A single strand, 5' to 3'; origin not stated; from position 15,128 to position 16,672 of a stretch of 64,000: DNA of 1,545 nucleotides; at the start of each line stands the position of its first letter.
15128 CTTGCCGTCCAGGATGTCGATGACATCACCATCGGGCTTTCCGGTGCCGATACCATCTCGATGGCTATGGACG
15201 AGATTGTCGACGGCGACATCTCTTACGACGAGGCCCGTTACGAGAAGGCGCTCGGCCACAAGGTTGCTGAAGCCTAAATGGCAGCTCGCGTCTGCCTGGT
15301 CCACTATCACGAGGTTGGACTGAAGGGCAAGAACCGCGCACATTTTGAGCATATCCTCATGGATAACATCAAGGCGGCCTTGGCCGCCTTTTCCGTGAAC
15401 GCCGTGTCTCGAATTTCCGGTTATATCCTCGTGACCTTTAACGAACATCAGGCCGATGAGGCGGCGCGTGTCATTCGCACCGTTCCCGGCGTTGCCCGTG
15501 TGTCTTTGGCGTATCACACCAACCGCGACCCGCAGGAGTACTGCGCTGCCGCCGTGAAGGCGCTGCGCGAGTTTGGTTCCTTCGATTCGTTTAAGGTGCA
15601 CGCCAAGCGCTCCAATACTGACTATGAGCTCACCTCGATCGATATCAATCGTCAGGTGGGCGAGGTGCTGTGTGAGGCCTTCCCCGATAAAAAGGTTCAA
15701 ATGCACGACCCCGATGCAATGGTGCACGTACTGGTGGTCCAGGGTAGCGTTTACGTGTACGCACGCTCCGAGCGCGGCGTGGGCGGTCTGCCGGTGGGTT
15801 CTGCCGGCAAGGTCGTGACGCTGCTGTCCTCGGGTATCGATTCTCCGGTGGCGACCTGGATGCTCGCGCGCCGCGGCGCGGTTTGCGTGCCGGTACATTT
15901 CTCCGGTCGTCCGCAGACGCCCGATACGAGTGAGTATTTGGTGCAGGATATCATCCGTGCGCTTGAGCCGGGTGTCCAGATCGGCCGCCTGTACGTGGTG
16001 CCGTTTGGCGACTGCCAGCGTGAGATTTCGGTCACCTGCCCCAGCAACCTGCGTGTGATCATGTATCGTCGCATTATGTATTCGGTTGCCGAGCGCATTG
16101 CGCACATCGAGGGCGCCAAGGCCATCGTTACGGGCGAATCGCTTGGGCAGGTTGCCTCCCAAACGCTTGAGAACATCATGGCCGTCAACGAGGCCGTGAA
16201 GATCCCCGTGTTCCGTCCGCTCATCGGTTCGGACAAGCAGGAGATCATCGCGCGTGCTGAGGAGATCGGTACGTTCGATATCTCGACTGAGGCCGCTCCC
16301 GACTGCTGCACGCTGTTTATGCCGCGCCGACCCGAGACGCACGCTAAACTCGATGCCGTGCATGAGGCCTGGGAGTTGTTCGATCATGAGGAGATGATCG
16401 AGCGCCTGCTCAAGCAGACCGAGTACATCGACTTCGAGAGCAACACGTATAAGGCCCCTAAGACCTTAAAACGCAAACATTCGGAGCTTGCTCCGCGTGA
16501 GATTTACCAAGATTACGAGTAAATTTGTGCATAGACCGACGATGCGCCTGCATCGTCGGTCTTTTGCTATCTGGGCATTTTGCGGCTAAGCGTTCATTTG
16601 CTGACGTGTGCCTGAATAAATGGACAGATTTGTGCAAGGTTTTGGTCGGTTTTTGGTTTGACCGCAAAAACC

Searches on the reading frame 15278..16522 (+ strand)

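Call 42: search_protein_families(library=pfam, proteins=[window:15278-16522:+], max_evalue=0.00001)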
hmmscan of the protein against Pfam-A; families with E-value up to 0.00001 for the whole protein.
window:15278-16522:+ (414 aa): 3 families
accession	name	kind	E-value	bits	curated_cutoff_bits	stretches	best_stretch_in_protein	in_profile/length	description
PF02568.20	ThiI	-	1.5e-60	204.7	20.5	1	174-366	1-193/197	Thiamine biosynthesis protein (ThiI)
PF22025.1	ThiI_fer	-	6.6e-19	68.6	25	1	5-76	1-72/72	ThiI ferredoxin-like domain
PF02926.22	THUMP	-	4.7e-12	46.6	20.6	1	99-161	20-82/84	THUMP domain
